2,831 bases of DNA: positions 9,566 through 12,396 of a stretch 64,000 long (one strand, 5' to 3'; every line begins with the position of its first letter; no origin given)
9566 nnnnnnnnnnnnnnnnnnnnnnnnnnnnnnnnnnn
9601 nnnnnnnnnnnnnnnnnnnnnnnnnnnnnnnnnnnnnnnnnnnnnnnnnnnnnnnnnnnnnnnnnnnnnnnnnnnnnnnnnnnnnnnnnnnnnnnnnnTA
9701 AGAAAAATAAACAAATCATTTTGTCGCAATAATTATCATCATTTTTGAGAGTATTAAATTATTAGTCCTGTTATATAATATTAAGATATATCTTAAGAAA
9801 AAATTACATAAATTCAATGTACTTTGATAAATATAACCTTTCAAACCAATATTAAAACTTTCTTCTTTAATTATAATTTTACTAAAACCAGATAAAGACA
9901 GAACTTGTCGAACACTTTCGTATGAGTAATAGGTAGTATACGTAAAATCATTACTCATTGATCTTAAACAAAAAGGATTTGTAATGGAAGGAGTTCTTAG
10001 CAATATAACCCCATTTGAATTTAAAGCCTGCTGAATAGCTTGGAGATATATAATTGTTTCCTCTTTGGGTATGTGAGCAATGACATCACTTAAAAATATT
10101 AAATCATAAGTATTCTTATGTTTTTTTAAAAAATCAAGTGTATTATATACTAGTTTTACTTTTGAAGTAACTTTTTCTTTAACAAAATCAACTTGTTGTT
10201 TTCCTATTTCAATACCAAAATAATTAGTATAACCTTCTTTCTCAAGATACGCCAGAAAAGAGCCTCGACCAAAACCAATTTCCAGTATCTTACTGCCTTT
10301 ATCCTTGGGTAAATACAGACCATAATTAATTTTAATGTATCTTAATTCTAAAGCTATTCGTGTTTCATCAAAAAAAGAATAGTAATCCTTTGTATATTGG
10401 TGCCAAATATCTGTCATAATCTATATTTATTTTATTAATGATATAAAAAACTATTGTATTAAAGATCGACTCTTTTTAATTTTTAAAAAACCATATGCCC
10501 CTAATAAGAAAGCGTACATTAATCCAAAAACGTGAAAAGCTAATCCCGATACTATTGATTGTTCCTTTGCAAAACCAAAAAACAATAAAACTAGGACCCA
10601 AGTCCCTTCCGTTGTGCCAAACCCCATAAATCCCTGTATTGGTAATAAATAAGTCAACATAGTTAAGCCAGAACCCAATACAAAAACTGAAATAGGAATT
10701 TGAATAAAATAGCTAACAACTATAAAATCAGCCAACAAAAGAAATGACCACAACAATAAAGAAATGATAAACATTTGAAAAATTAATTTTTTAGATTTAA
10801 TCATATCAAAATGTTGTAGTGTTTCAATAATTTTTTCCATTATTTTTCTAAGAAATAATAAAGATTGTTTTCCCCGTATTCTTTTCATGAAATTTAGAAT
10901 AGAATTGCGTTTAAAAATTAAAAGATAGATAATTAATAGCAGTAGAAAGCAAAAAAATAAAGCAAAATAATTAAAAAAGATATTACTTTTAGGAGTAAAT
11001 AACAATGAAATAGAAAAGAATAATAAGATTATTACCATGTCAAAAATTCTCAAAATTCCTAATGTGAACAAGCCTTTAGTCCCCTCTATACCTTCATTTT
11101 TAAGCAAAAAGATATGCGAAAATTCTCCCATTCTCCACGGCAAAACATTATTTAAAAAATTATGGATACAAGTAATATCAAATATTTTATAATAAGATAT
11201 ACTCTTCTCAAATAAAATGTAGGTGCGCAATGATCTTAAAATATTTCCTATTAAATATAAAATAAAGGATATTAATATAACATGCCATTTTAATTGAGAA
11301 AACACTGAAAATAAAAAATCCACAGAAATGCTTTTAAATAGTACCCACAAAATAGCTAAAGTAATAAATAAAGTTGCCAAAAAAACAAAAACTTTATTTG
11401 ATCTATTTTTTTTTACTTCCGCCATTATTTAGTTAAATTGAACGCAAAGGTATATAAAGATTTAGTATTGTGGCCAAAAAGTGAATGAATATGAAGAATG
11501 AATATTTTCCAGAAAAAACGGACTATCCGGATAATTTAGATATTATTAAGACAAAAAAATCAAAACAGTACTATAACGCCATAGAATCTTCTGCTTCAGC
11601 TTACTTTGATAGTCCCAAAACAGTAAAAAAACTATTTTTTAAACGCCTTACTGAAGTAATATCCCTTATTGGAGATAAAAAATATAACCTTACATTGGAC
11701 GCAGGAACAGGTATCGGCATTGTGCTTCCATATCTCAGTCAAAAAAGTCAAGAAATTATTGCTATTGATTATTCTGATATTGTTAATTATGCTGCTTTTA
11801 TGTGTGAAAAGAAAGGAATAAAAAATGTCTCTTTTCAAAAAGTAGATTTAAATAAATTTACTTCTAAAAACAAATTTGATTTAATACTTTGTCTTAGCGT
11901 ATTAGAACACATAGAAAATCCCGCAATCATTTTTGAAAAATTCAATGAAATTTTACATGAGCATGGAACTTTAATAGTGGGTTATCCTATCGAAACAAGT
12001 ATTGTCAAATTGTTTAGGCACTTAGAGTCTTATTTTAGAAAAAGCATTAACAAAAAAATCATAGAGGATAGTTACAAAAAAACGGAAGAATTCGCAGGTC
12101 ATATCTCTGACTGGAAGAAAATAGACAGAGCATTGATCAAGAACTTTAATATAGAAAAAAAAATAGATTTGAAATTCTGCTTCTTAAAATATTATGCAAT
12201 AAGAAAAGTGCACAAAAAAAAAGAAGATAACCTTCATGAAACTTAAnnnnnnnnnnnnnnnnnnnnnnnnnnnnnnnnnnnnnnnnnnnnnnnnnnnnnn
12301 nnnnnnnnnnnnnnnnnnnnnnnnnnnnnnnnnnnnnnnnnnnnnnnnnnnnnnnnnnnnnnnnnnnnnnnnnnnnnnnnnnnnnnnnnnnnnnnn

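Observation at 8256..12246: B12-binding radical SAM enzyme plus two SAM methyltransferases embedded in the glycan island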

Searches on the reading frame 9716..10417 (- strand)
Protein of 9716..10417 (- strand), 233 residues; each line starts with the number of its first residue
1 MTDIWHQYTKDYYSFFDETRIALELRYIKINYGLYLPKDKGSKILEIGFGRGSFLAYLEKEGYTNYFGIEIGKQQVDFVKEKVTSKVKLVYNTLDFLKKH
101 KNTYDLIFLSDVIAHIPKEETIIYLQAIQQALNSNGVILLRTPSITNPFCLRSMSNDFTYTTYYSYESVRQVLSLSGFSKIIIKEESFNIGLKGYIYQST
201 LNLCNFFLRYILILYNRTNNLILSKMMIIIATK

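Call 4: search_protein_families(library=pfam, proteins=[window:9716-10417:-], max_evalue=0.01)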
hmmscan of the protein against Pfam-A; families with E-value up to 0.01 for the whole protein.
window:9716-10417:- (233 aa): 13 families
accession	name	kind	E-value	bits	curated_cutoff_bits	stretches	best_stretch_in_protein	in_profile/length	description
PF13489.12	Methyltransf_23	-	2.3e-13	50.6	27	1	37-145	18-121/164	Methyltransferase domain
PF13649.12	Methyltransf_25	-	1.8e-10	41.8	27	1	44-136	1-97/97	Methyltransferase domain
PF08242.18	Methyltransf_12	-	3.3e-10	41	30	1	45-138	1-98/98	Methyltransferase domain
PF08241.18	Methyltransf_11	-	2e-09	38.4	21.2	1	45-139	1-94/95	Methyltransferase domain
PF13847.12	Methyltransf_31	-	3.9e-08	33.5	27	1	39-161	2-129/145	Methyltransferase domain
PF02353.26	CMAS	-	2.8e-06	27.3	27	1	38-146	60-170/273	Mycolic acid cyclopropane synthetase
PF15124.11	FANCD2OS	-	2.5e-05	25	27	1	174-216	120-162/175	FANCD2 opposite strand protein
PF02390.23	Methyltransf_4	-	3.7e-05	23.7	24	1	43-86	4-48/173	Putative methyltransferase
PF05891.18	Methyltransf_PK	-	5.4e-05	23.3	27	1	87-143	105-162/218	AdoMet dependent proline di-methyltransferase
PF01739.24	CheR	-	0.0021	17.9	27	1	55-140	90-173/195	CheR methyltransferase, SAM binding domain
PF07021.18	MetW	-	0.0022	18.1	21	1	40-120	13-92/193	Methionine biosynthesis protein MetW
PF01728.25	FtsJ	-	0.0025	18.2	24.1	1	38-103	20-82/181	FtsJ-like methyltransferase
PF11899.13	DUF3419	-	0.009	15.6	28.2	0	80-162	267-354/385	Protein of unknown function (DUF3419)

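Call 5: search_protein_families(library=ncbifam, proteins=[window:9716-10417:-], max_evalue=0.01)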
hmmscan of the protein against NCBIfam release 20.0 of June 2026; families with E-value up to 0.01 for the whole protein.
window:9716-10417:- (233 aa): 20 families
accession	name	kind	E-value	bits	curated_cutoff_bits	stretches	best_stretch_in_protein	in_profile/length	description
NF008686.0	PRK11705.1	equivalog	3.1e-10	39.7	400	1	6-142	135-267/383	cyclopropane fatty acyl phospholipid synthase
TIGR01983.1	UbiG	equivalog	1.6e-07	30.9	102.95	1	38-142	47-153/228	bifunctional 2-polyprenyl-6-hydroxyphenol methylase/3-demethylubiquinol 3-O-methyltransferase UbiG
TIGR02021.1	BchM-ChlM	equivalog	5.7e-07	29.2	158.9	1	35-144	47-158/218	magnesium protoporphyrin IX methyltransferase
NF043040.1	corrin_prot_MT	hypoth_equivalog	6.2e-07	29.1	180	1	39-140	40-147/216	corrinoid protein-associated methyltransferase CpaM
TIGR02072.1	BioC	equivalog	2e-06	27.8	184.95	1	39-188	33-181/244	malonyl-ACP O-methyltransferase BioC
NF053839.1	CPFASynBruc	equivalog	6.2e-06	25.4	600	1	37-142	171-278/410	cyclopropane fatty acid synthase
NF045667.1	MTase_DVU1556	equivalog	2.5e-05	23.8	155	1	39-186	21-168/213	DVU_1556 family methyltransferase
TIGR02081.1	metW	equivalog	6.2e-05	22.6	189.5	1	40-122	13-94/194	methionine biosynthesis protein MetW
NF040703.1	cyclopro_CfaB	exception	0.00066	18.6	650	1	39-139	158-262/393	C17 cyclopropane fatty acid synthase CfaB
TIGR00091.1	TIGR00091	equivalog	0.00069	19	112.65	0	43-82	19-59/194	tRNA (guanosine(46)-N7)-methyltransferase TrmB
NF008992.0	PRK12335.1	equivalog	0.00091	18.5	303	1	40-151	122-234/289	SAM-dependent methyltransferase TehB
TIGR04345.1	ovoA_Cterm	equivalog_domain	0.0016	18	170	1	80-143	111-172/242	putative 4-mercaptohistidine N1-methyltransferase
TIGR00755.1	ksgA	equivalog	0.0017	17.7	171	1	38-117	27-103/256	16S rRNA (adenine(1518)-N(6)/adenine(1519)-N(6))-dimethyltransferase RsmA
NF003380.0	PRK04457.1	equivalog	0.0019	17.2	304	1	21-139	50-177/265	polyamine aminopropyltransferase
TIGR00452.1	TIGR00452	equivalog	0.0033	16.3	275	1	40-146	117-225/316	tRNA 5-methoxyuridine(34)/uridine 5-oxyacetic acid(34) synthase CmoB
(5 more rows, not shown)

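Call 32: search_solved_structures(query=window:9716-10417:-, max_evalue=0.01)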
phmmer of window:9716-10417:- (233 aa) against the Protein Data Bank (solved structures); distinct sequences matched with E-value up to 0.01: 17.
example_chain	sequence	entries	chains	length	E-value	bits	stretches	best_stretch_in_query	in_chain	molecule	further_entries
3dli_A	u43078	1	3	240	1.5e-11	47.9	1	8-183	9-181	methyltransferase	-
4iv8_A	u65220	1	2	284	5e-09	39.6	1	29-141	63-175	Phosphoethanolamine N-methyltransferase,putative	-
4mwz_A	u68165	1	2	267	2.7e-08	37.2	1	38-141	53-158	Phosphoethanolamine N-methyltransferase, putative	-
4iv0_A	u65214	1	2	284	3.1e-08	37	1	38-141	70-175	Phosphoethanolamine N-methyltransferase, putative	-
3ujd_A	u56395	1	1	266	3.2e-08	37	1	39-150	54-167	Phosphoethanolamine N-methyltransferase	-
3uj6_A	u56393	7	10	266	3.3e-08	36.9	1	39-150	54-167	Phosphoethanolamine N-methyltransferase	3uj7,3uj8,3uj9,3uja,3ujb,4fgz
4r6w_A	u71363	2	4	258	3.9e-07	33.4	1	39-150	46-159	Phosphoethanolamine N-methyltransferase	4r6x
3ujc_A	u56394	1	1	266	7.7e-07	32.5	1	39-149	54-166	Phosphoethanolamine N-methyltransferase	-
5wp4_A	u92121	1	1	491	9e-05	25.7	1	40-183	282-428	Phosphoethanolamine N-methyltransferase 1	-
5wp5_A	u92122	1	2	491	0.00039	23.6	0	40-122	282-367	Phosphomethylethanolamine N-methyltransferase 2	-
9sls_A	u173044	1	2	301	0.00089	22.4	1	40-141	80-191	Methyltransferase type 12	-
4kdr_A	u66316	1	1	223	0.0012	22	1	41-138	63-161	3-demethylubiquinone-9 3-methyltransferase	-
5dpm_A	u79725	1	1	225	0.0012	22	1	41-138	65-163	Ubiquinone biosynthesis O-methyltransferase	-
4kdc_A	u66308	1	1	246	0.0013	21.9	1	41-139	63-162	3-demethylubiquinone-9 3-methyltransferase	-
9rfr_A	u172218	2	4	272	0.0017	21.5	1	26-134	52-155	Ubiquinone biosynthesis O-methyltransferase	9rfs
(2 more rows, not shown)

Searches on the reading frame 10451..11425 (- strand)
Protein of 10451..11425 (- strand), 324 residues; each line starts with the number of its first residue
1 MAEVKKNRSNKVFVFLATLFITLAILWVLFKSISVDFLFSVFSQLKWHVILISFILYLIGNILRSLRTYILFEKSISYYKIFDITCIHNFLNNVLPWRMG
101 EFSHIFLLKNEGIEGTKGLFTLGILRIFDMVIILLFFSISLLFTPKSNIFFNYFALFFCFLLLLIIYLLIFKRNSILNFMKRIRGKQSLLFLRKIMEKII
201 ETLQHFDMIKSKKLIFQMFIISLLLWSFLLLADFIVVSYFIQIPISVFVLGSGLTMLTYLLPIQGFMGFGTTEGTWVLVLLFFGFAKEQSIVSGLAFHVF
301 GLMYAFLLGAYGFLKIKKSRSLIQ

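Call 4: search_protein_families(library=pfam, proteins=[window:10451-11425:-], max_evalue=0.01)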
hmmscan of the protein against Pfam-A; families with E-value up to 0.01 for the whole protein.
window:10451-11425:- (324 aa): 1 family
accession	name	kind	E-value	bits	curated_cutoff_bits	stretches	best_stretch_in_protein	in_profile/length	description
PF03706.18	LPG_synthase_TM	-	5.6e-30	105.3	33.4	1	17-309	3-302/302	Lysylphosphatidylglycerol synthase TM region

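Call 5: search_protein_families(library=ncbifam, proteins=[window:10451-11425:-], max_evalue=0.01)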
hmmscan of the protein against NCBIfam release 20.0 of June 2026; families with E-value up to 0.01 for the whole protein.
window:10451-11425:- (324 aa): 1 family
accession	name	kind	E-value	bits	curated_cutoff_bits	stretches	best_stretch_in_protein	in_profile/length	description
TIGR00374.1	TIGR00374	subfamily_domain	1.4e-13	51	43.2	1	21-291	3-288/323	flippase-like domain-containing protein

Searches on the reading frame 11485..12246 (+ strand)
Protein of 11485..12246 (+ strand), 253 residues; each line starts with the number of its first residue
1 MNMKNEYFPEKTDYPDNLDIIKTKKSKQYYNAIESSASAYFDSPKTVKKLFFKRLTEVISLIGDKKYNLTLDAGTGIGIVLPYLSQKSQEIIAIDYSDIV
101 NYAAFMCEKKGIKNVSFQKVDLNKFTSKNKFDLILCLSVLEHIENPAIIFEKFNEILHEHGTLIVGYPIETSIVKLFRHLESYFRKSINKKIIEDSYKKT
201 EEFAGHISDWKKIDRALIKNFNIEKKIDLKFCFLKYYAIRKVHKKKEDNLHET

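Call 4: search_protein_families(library=pfam, proteins=[window:11485-12246:+], max_evalue=0.01)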
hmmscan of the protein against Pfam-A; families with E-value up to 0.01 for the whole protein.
window:11485-12246:+ (253 aa): 10 families
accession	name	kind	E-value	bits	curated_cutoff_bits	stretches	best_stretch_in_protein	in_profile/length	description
PF13847.12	Methyltransf_31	-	5.6e-16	59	27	1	70-184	7-129/145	Methyltransferase domain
PF13489.12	Methyltransf_23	-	2.3e-13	50.7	27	1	65-180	21-132/164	Methyltransferase domain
PF08241.18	Methyltransf_11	-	8.3e-12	46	21.2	1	71-165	1-95/95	Methyltransferase domain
PF13649.12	Methyltransf_25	-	3e-10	41.1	27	1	71-161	2-97/97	Methyltransferase domain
PF08242.18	Methyltransf_12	-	4.9e-10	40.5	30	1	71-163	1-98/98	Methyltransferase domain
PF01739.24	CheR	-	1.5e-05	24.9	27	1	112-166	117-174/195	CheR methyltransferase, SAM binding domain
PF05401.17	NodS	-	2.9e-05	24.4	24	1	53-170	29-149/201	Nodulation protein S (NodS)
PF05219.18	DREV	-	0.00025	20.7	26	1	25-166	56-187/265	DREV methyltransferase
PF03848.20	TehB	-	0.00037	20.4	20.4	1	57-148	21-113/193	Tellurite resistance protein TehB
PF05891.18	Methyltransf_PK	-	0.0025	17.8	27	1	50-166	40-160/218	AdoMet dependent proline di-methyltransferase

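Call 5: search_protein_families(library=ncbifam, proteins=[window:11485-12246:+], max_evalue=0.01)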
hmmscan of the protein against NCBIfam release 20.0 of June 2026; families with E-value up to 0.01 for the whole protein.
window:11485-12246:+ (253 aa): 20 families
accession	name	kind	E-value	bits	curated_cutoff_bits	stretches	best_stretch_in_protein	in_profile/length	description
TIGR01983.1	UbiG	equivalog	1.2e-13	50.9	102.95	1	70-165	53-151/228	bifunctional 2-polyprenyl-6-hydroxyphenol methylase/3-demethylubiquinol 3-O-methyltransferase UbiG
TIGR02072.1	BioC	equivalog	2.1e-10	40.9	184.95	1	45-204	13-164/244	malonyl-ACP O-methyltransferase BioC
TIGR02021.1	BchM-ChlM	equivalog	1.2e-07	31.4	158.9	1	51-193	44-181/218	magnesium protoporphyrin IX methyltransferase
NF011650.0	PRK15068.1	equivalog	3.3e-07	29.5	209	1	53-165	112-225/324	tRNA 5-methoxyuridine(34)/uridine 5-oxyacetic acid(34) synthase CmoB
TIGR04345.1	ovoA_Cterm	equivalog_domain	4.2e-07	29.8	170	1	97-170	96-174/242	putative 4-mercaptohistidine N1-methyltransferase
NF008992.0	PRK12335.1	equivalog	4.5e-07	29.3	303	1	56-174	112-232/289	SAM-dependent methyltransferase TehB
NF008264.0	PRK11036.1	equivalog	5.3e-07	29.4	366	1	50-165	29-147/261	tRNA uridine 5-oxyacetic acid(34) methyltransferase CmoM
NF011529.0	PRK14968.1-3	equivalog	1.2e-06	28.1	162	1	62-135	30-103/198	putative methyltransferase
NF008405.0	PRK11207.1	equivalog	3.4e-06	26.6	218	1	60-148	24-113/198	tellurite resistance methyltransferase TehB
NF045667.1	MTase_DVU1556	equivalog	8.4e-06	25.4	155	1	58-165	14-119/213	DVU_1556 family methyltransferase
NF043040.1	corrin_prot_MT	hypoth_equivalog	1.1e-05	25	180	1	68-165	43-147/216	corrinoid protein-associated methyltransferase CpaM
TIGR00452.1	TIGR00452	equivalog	1.8e-05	23.7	275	1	52-165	106-219/316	tRNA 5-methoxyuridine(34)/uridine 5-oxyacetic acid(34) synthase CmoB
TIGR00537.1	hemK_rel_arch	hypoth_equivalog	0.0002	21.1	87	1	65-136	18-88/179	HemK2/MTQ2 family protein methyltransferase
TIGR04290.1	meth_Rta_06860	hypoth_equivalog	0.00021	20.8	300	1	64-153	47-138/226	TIGR04290 family methyltransferase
NF010703.0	PRK14103.1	equivalog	0.00024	20.6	320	1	55-168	18-127/256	trans-aconitate 2-methyltransferase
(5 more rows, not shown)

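Call 33: search_solved_structures(query=window:11485-12246:+, max_evalue=0.01)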
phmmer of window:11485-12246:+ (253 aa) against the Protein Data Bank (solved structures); distinct sequences matched with E-value up to 0.01: 22.
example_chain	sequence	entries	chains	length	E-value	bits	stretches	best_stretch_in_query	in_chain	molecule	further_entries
3dh0_A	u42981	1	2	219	6.7e-08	35.7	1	56-157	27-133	SAM dependent methyltransferase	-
5wp5_A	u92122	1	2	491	3.1e-07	33.5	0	56-165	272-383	Phosphomethylethanolamine N-methyltransferase 2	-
5wp4_A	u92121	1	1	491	3.1e-07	33.5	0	65-165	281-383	Phosphoethanolamine N-methyltransferase 1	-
3mgg_A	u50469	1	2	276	2.3e-06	30.6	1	70-165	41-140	Methyltransferase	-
9we4_B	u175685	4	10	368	3e-06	30.3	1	70-167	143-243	N-methyltransferase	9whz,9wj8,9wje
9wj7_B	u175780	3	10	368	2.6e-05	27.2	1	70-167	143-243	N-methyltransferase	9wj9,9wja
9dg8_A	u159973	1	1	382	0.0001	25.2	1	68-167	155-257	Tetrahydroprotoberberine N-methyltransferase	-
9dg7_A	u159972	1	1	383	0.0001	25.2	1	68-167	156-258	Tetrahydroprotoberberine N-methyltransferase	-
6p3m_A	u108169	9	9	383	0.00015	24.7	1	68-167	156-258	tetrahydroprotoberberine N-methyltransferase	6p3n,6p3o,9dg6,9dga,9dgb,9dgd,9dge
1xxl_A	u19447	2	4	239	0.00015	24.7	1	69-173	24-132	YcgJ protein | ycgJ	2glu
2avn_A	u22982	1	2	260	0.00022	24.2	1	25-165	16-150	ubiquinone/menaquinone biosynthesis methyltransferase-related protein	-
9whw_B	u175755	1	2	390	0.00027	23.9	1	69-172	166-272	N-methyltransferase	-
8k5l_A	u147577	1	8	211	0.00038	23.4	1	89-167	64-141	tRNA (cmo5U34)-methyltransferase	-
5kn4_A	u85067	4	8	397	0.00064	22.6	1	70-167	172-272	Pavine N-methyltransferase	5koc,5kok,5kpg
9rfr_A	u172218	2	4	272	0.00067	22.6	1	63-157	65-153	Ubiquinone biosynthesis O-methyltransferase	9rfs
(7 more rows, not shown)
